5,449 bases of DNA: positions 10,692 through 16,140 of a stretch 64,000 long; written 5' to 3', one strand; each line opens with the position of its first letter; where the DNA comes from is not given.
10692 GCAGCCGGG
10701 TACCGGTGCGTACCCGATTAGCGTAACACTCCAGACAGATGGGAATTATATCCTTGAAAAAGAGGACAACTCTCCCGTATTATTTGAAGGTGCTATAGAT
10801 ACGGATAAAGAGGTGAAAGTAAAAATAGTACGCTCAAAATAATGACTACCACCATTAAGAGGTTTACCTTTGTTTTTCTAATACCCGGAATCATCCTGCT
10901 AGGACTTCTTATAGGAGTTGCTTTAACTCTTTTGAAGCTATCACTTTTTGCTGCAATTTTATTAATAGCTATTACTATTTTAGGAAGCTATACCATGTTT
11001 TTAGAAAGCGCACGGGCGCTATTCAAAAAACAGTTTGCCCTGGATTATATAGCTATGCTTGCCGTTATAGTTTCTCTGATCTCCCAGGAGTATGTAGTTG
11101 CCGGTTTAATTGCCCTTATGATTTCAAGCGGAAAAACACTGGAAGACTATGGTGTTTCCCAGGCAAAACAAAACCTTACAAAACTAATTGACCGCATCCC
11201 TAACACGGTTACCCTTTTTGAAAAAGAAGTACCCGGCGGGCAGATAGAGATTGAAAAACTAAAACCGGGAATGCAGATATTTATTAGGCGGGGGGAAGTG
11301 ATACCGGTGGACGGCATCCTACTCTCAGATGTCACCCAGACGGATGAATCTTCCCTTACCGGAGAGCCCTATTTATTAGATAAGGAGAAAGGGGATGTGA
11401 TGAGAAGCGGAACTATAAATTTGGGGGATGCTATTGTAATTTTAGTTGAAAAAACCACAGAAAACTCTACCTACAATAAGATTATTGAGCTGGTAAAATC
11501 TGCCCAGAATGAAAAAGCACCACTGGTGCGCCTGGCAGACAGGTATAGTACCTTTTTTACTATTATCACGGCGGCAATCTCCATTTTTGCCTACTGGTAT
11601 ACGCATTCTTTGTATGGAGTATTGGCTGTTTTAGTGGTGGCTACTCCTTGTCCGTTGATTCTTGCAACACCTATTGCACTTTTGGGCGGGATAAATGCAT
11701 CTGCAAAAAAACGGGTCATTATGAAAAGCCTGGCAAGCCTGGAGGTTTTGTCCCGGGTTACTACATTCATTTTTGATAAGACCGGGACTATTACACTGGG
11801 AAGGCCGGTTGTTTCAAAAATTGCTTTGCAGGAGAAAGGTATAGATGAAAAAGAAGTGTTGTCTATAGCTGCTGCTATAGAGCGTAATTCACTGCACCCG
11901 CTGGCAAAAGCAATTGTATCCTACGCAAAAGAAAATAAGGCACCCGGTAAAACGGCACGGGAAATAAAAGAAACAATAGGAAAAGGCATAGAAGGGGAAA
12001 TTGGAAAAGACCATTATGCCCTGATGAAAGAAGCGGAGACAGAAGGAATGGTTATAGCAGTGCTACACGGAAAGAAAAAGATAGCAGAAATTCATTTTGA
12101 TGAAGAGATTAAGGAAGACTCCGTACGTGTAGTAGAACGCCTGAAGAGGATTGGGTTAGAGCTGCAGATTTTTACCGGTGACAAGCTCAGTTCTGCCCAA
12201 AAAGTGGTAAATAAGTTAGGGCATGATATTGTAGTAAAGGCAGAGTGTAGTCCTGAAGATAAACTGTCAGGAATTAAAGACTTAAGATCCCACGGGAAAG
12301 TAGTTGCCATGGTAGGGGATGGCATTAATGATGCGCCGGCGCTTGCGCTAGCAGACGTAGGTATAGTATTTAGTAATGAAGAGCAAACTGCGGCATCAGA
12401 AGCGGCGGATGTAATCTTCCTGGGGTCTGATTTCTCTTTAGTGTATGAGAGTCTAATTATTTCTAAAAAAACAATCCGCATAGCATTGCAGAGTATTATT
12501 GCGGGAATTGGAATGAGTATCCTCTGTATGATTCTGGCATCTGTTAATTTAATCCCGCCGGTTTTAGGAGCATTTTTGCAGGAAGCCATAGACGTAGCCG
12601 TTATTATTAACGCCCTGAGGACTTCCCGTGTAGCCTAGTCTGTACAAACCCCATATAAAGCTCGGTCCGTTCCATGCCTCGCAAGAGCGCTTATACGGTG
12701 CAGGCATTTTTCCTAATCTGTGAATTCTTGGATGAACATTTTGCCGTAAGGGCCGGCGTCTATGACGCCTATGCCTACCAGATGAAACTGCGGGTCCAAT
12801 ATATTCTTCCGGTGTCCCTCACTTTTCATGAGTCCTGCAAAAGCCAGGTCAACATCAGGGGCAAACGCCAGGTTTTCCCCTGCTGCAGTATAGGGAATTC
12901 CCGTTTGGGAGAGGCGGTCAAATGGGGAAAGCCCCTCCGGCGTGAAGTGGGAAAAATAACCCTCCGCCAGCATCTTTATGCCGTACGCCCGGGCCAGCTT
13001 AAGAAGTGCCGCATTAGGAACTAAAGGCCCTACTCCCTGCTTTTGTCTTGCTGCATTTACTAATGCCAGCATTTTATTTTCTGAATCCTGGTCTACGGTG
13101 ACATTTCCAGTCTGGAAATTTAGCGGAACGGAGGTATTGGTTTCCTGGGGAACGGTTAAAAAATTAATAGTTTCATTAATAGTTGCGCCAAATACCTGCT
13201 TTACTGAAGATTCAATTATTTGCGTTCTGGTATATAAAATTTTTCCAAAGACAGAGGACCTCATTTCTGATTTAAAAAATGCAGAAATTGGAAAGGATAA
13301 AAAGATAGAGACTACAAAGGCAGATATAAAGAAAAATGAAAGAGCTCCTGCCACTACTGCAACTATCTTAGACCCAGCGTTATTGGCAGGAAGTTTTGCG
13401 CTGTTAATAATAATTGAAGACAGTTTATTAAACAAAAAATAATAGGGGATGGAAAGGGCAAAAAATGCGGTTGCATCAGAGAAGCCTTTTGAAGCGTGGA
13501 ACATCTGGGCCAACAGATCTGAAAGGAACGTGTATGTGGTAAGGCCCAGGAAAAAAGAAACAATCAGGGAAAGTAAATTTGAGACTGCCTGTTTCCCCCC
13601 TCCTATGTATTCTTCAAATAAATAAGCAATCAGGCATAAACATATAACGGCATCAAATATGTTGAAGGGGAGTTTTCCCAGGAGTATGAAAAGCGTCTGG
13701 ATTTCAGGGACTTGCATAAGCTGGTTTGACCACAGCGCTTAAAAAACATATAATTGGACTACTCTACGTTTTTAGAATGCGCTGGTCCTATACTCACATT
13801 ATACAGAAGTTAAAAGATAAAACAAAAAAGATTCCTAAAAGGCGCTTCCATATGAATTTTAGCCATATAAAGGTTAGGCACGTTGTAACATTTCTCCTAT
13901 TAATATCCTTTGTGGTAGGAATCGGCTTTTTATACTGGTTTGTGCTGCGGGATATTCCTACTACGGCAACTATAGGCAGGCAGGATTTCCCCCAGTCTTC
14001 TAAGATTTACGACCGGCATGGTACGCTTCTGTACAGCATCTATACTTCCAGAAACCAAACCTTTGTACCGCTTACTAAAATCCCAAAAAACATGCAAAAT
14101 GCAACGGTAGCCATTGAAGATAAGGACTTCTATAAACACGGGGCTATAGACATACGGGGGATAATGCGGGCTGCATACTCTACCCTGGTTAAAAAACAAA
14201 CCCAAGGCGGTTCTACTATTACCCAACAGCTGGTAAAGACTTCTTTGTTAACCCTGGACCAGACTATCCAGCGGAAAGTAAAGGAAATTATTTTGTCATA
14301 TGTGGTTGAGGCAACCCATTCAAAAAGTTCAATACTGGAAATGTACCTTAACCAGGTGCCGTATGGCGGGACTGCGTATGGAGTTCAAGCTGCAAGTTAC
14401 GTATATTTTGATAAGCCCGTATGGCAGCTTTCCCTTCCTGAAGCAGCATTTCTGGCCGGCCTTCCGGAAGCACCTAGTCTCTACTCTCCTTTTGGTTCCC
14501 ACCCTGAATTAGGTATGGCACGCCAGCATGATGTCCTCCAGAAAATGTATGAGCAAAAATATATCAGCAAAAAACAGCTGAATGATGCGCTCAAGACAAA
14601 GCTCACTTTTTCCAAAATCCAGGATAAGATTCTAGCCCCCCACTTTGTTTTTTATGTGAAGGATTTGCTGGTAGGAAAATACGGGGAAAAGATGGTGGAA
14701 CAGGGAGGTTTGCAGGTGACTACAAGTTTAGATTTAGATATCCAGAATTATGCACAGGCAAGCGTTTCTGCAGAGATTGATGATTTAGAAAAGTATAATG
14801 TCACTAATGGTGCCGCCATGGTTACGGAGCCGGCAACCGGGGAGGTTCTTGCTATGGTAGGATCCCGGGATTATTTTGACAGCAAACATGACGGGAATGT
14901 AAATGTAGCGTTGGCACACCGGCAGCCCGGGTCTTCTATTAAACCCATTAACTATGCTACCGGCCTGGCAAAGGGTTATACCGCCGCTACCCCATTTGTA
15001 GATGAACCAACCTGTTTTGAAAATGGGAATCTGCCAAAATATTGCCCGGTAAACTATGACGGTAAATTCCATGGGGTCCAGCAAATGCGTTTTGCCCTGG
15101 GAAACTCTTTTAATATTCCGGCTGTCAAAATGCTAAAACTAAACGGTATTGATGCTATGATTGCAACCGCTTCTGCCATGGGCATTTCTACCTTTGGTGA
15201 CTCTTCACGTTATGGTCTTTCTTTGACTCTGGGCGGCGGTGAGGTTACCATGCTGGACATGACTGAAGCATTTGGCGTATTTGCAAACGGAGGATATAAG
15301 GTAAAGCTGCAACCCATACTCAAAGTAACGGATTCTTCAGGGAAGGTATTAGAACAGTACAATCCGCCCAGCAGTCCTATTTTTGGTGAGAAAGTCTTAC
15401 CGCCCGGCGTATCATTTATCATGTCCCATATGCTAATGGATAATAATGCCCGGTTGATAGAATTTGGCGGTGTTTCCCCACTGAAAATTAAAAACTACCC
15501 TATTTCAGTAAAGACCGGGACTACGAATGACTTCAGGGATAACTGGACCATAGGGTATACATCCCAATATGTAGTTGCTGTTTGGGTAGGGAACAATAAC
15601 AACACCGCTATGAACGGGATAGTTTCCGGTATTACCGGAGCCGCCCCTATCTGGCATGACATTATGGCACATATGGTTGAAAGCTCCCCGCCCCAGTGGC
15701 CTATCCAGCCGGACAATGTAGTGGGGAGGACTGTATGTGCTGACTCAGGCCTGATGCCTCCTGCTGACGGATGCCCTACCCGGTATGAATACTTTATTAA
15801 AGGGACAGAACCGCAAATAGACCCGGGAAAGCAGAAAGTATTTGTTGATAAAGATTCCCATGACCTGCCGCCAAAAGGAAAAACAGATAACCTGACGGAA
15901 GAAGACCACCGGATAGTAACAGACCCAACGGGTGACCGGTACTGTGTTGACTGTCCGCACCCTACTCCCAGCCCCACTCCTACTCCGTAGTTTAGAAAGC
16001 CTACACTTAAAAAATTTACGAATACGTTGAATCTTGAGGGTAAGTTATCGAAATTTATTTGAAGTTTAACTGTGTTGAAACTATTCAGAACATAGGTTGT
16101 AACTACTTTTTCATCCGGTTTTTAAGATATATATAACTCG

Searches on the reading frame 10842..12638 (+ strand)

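Call 81: search_protein_families(library=pfam, proteins=[window:10842-12638:+], max_evalue=1e-8)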
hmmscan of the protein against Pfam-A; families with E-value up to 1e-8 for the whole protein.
window:10842-12638:+ (598 aa): 2 families
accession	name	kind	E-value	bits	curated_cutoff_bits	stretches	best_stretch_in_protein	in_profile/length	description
PF00122.25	E1-E2_ATPase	-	1.3e-40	139.3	28.1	1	120-290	4-181/181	E1-E2 ATPase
PF00702.32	Hydrolase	-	4.9e-28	99.3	26.4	1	307-505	2-191/191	haloacid dehalogenase-like hydrolase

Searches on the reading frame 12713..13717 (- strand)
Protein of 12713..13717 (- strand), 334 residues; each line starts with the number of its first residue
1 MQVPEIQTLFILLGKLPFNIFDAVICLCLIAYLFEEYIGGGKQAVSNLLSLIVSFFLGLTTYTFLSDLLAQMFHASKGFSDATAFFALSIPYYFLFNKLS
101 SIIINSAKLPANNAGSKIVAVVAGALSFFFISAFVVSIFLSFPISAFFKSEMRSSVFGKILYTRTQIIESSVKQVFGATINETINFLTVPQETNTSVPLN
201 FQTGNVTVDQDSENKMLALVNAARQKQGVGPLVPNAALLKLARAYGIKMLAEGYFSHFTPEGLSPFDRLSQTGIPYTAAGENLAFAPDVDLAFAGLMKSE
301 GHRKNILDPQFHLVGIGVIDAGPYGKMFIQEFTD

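Call 81: search_protein_families(library=pfam, proteins=[window:12713-13717:-], max_evalue=1e-8)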
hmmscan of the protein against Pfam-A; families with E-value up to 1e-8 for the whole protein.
window:12713-13717:- (334 aa): 1 family
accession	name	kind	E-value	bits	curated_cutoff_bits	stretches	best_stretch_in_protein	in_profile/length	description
PF00188.32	CAP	-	1.3e-13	52.2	21.1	1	217-331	1-116/117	Cysteine-rich secretory protein family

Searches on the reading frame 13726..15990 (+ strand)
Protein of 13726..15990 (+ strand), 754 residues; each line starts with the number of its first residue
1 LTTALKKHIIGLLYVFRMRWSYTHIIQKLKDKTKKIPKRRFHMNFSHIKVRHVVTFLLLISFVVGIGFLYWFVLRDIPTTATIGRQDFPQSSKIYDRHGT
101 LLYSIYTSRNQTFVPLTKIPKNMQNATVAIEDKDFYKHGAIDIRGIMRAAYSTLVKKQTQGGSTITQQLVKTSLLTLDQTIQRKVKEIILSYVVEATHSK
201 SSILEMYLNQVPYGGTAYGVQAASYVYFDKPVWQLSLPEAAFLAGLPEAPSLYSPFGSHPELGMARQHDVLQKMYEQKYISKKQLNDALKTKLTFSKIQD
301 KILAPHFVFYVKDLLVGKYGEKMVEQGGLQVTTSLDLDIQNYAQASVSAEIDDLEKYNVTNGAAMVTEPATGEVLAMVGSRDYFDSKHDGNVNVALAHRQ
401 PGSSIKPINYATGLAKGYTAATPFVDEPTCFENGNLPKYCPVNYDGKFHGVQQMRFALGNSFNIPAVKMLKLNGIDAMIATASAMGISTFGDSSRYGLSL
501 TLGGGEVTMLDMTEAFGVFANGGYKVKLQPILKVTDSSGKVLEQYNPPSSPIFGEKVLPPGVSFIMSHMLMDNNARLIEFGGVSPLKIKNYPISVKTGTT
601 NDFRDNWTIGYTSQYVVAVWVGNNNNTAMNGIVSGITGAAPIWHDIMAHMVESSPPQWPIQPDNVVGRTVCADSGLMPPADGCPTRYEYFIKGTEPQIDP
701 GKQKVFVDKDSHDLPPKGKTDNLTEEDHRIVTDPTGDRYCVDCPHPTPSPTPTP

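Call 81: search_protein_families(library=pfam, proteins=[window:13726-15990:+], max_evalue=1e-8)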
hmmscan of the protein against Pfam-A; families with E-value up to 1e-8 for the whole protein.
window:13726-15990:+ (754 aa): 2 families
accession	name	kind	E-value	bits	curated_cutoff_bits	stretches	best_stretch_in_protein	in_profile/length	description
PF00912.28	Transgly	-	1.3e-59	201.1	27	1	99-274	2-177/178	Transglycosylase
PF00905.27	Transpeptidase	-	2.1e-18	67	22.1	1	362-634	1-290/299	Penicillin binding protein transpeptidase domain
